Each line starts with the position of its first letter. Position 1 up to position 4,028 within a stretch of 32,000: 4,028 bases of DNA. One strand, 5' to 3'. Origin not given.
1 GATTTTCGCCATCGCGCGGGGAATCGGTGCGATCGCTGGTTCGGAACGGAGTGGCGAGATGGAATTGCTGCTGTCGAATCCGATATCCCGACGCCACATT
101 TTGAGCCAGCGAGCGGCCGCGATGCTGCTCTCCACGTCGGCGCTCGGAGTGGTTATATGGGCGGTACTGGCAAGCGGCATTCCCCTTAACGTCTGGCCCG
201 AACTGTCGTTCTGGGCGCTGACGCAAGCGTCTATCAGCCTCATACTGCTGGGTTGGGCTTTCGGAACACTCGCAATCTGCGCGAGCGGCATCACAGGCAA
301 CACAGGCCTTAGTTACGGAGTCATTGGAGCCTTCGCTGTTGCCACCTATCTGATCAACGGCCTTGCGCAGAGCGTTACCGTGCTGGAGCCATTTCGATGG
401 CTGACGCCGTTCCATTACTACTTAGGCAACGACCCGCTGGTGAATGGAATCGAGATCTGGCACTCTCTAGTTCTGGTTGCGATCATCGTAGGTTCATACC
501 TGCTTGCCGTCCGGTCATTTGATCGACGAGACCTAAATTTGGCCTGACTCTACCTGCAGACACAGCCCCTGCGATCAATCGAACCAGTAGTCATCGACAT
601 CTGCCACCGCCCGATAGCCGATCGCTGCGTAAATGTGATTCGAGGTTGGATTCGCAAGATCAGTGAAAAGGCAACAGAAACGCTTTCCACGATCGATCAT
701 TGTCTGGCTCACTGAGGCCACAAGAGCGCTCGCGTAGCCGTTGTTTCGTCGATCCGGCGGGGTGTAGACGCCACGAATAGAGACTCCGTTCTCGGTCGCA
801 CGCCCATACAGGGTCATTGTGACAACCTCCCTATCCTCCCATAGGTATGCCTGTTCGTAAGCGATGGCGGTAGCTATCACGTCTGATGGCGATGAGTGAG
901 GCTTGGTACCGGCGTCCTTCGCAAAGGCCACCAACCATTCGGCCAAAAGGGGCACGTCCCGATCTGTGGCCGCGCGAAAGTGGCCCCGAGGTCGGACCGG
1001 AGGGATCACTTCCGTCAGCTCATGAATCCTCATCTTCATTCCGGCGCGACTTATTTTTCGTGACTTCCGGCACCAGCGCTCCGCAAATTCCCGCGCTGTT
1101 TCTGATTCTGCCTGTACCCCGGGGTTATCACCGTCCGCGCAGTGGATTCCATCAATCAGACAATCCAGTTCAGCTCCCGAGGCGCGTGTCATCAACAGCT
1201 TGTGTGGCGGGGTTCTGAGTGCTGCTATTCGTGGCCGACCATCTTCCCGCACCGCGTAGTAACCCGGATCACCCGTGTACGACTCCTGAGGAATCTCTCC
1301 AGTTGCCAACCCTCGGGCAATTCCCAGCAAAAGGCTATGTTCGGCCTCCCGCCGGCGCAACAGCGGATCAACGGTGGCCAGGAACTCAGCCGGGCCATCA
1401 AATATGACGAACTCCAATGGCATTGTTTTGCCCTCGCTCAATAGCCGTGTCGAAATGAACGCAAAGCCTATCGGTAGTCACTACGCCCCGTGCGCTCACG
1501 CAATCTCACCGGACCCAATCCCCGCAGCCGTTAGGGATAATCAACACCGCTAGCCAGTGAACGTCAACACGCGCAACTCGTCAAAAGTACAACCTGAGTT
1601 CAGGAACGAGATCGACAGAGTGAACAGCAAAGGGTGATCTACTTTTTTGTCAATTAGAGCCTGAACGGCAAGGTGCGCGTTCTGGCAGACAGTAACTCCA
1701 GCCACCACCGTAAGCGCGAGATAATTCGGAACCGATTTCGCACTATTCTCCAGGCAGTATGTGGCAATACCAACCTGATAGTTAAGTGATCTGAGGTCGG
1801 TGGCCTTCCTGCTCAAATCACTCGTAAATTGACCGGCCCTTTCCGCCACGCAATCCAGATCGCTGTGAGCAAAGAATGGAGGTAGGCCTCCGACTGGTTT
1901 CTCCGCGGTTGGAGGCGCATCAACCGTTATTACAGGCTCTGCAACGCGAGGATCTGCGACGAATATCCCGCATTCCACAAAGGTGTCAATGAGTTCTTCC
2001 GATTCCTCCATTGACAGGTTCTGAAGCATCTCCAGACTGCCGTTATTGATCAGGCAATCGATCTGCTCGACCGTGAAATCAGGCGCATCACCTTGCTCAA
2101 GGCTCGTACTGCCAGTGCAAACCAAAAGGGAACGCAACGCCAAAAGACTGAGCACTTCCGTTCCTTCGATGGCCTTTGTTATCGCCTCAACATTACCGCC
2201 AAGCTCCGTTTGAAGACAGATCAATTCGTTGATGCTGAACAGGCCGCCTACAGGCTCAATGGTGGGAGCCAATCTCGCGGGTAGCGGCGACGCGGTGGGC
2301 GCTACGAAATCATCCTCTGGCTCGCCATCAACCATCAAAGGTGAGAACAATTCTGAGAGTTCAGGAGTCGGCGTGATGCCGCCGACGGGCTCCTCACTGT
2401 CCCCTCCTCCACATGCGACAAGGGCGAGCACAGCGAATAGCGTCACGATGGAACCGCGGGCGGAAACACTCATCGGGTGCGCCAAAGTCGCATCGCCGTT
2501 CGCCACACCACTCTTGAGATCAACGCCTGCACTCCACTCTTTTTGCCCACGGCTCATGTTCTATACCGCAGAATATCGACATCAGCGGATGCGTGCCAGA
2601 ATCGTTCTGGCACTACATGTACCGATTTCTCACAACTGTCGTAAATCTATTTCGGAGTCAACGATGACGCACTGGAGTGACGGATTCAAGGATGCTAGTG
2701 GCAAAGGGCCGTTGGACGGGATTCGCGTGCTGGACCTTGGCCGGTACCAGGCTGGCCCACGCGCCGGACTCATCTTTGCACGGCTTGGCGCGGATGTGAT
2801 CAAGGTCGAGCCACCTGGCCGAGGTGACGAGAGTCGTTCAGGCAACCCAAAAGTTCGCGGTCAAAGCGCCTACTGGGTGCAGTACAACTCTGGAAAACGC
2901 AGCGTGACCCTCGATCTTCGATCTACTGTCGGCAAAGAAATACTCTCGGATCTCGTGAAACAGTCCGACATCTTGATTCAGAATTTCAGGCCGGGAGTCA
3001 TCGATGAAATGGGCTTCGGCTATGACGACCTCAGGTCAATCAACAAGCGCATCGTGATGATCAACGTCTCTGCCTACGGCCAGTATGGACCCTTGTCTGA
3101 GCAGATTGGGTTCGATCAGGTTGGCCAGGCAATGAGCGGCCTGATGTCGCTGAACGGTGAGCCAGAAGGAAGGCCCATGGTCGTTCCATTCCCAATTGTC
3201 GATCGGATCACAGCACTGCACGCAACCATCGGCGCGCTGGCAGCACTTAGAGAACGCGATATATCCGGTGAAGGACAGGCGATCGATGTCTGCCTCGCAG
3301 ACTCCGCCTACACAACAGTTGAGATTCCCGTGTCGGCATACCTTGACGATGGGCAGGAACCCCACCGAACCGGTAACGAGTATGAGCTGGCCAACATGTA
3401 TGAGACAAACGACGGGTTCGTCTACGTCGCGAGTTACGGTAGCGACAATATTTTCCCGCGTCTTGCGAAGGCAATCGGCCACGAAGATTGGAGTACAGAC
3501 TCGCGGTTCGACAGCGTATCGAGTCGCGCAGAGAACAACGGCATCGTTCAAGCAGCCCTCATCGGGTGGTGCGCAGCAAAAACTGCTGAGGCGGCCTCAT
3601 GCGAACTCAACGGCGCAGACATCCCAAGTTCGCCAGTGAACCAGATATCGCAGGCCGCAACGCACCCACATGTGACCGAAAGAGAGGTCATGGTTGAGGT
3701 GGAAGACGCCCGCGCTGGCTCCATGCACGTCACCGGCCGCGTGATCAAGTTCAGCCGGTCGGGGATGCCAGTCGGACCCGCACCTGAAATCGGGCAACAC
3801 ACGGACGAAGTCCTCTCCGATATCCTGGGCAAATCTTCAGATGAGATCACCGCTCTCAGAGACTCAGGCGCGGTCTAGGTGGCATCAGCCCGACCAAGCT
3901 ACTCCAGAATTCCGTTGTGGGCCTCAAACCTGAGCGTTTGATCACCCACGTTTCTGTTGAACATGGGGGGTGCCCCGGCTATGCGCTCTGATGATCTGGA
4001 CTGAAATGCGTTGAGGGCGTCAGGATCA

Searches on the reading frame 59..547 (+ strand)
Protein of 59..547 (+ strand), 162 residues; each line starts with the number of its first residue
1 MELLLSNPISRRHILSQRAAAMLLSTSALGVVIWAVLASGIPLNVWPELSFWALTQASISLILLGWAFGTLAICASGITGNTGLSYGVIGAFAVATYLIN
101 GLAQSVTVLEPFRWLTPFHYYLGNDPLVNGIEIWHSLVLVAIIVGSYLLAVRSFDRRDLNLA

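Call 9: search_protein_families(library=pfam, proteins=[window:59-547:+], max_evalue=0.001)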
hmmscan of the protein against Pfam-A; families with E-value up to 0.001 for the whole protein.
window:59-547:+ (162 aa): 1 family
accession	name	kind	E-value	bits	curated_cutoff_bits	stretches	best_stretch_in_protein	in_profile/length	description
PF12679.13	ABC2_membrane_2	-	1.1e-08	35.1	27.2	1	1-159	99-283/283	ABC-2 family transporter protein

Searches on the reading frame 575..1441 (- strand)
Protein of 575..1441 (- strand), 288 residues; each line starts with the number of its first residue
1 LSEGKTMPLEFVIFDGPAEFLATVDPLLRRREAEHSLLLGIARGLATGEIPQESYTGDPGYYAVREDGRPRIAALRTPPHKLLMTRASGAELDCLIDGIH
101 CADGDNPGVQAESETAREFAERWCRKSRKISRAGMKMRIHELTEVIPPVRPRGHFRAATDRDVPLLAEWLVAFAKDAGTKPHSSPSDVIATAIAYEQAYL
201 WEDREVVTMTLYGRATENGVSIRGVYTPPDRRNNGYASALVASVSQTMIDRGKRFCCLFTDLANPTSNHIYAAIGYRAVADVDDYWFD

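Call 9: search_protein_families(library=pfam, proteins=[window:575-1441:-], max_evalue=0.001)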
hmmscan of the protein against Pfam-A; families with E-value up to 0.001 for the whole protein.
window:575-1441:- (288 aa): 4 families
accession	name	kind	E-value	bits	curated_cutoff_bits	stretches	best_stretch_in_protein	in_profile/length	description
PF08445.16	FR47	-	1.1e-08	35.4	22.1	1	217-279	19-80/86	FR47-like protein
PF00583.31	Acetyltransf_1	-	6.4e-06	26.9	20.7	1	201-276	39-116/116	Acetyltransferase (GNAT) family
PF13527.13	Acetyltransf_9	-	0.00015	22.2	25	1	209-277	63-125/127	Acetyltransferase (GNAT) domain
PF13508.13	Acetyltransf_7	-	0.00032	21.5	27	1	202-277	10-83/84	Acetyltransferase (GNAT) domain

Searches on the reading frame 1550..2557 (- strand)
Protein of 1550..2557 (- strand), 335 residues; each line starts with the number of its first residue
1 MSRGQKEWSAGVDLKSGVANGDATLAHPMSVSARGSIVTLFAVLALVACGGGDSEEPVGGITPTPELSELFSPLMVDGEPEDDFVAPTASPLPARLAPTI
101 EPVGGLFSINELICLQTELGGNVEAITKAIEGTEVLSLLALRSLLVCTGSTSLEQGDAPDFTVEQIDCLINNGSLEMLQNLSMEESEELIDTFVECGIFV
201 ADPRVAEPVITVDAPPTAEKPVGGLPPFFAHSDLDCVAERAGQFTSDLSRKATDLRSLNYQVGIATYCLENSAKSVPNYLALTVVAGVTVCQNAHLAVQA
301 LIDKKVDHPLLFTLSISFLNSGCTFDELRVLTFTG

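Call 9: search_protein_families(library=pfam, proteins=[window:1550-2557:-], max_evalue=0.001)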
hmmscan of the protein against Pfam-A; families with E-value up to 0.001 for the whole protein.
window:1550-2557:- (335 aa): 0 families

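Call 57: search_protein_families(library=ncbifam, proteins=[window:1550-2557:-], max_evalue=0.00001)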
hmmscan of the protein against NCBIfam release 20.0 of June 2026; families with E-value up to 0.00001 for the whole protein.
window:1550-2557:- (335 aa): 0 families

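Call 75: find_encoding_contigs(protein=window:1550-2557:-, flank=10000, max_places=1)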
Protein window:1550-2557:- (335 aa): 4 contigs read that carry it; 1 place shown.
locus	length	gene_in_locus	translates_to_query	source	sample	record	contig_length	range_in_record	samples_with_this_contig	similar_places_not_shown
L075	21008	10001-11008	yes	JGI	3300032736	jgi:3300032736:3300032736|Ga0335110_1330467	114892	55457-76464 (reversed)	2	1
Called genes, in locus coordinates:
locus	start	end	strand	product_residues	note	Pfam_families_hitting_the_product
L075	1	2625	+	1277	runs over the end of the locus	PF14312:FG-GAP_2, PF00561:Abhydrolase_1, PF02450:LCAT, PF13620:CarboxypepD_reg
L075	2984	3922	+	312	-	PF13353:Fer4_12 (faint), PF00037:Fer4 (faint), PF12837:Fer4_6 (faint), PF13237:Fer4_10 (weak), PF12838:Fer4_7 (weak), PF04055:Radical_SAM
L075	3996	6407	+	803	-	PF02901:PFL-like, PF01228:Gly_radical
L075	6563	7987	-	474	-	PF00884:Sulfatase, PF01663:Phosphodiest, PF16347:SGSH_C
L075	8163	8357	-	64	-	PF11376:DUF3179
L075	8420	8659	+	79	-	-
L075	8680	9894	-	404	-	PF02515:CoA_transf_3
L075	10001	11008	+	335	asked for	-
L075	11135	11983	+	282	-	PF00583:Acetyltransf_1 (weak), PF08445:FR47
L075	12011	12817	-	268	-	PF12679:ABC2_membrane_2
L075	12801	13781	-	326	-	PF00005:ABC_tran, PF13304:AAA_21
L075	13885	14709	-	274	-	PF02522:Antibiotic_NAT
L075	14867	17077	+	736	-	-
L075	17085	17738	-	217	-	PF00578:AhpC-TSA, PF08534:Redoxin, PF00085:Thioredoxin, PF13098:Thioredoxin_2, PF13905:Thioredoxin_8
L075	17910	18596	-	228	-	PF00578:AhpC-TSA, PF08534:Redoxin, PF00085:Thioredoxin (weak), PF13098:Thioredoxin_2, PF13905:Thioredoxin_8 (weak)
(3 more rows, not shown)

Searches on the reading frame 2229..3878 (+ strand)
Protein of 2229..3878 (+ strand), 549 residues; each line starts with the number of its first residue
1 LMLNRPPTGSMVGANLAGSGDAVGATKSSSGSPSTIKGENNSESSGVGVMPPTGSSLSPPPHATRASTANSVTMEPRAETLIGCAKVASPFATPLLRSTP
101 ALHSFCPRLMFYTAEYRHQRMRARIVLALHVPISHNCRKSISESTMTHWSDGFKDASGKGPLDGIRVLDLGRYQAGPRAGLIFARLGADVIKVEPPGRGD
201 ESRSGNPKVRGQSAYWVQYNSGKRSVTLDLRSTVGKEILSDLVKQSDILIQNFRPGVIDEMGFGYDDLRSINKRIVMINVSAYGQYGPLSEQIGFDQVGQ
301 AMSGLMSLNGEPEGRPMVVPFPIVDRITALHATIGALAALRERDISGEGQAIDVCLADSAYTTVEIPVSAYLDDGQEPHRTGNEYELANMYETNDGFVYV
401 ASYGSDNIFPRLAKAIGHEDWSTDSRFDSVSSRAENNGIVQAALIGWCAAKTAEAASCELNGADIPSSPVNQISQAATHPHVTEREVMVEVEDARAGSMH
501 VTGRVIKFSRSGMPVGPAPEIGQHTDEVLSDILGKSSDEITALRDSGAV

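Call 9: search_protein_families(library=pfam, proteins=[window:2229-3878:+], max_evalue=0.001)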
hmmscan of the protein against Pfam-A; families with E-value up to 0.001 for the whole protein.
window:2229-3878:+ (549 aa): 1 family
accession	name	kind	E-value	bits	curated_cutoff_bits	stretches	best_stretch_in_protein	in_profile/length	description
PF02515.22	CoA_transf_3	-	1.8e-111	373.3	23.3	1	162-525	1-366/366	CoA-transferase family III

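Call 57: search_protein_families(library=ncbifam, proteins=[window:2229-3878:+], max_evalue=0.00001)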
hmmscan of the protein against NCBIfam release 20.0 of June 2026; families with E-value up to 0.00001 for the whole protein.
window:2229-3878:+ (549 aa): 7 families
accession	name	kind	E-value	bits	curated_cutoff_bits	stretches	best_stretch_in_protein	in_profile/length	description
NF003809.0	PRK05398.1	subfamily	2.4e-75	253.7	442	2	161-360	4-204/416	formyl-CoA transferase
NF052585.1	SucGlutTfsCaiB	equivalog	3.1e-73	246.6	750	1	158-532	4-388/394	succinate--glutarate CoA-transferase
TIGR03253.1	oxalate_frc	equivalog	1.4e-70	238.1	504.2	2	161-366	3-209/416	formyl-CoA transferase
NF008511.0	PRK11430.1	equivalog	1.1e-63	215.7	522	1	156-514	4-359/381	CoA:oxalate CoA-transferase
NF041294.1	Scnl_mescCoAtase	equivalog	1e-62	212.5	700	1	161-529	3-380/381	succinyl-CoA:mesaconate CoA-transferase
NF002914.1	PRK03525.1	equivalog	3.2e-38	131.7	413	1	160-549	8-397/400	L-carnitine CoA-transferase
TIGR04253.1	mesacon_CoA_iso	equivalog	3.2e-32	112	725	1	161-548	2-399/403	2-methylfumaryl-CoA isomerase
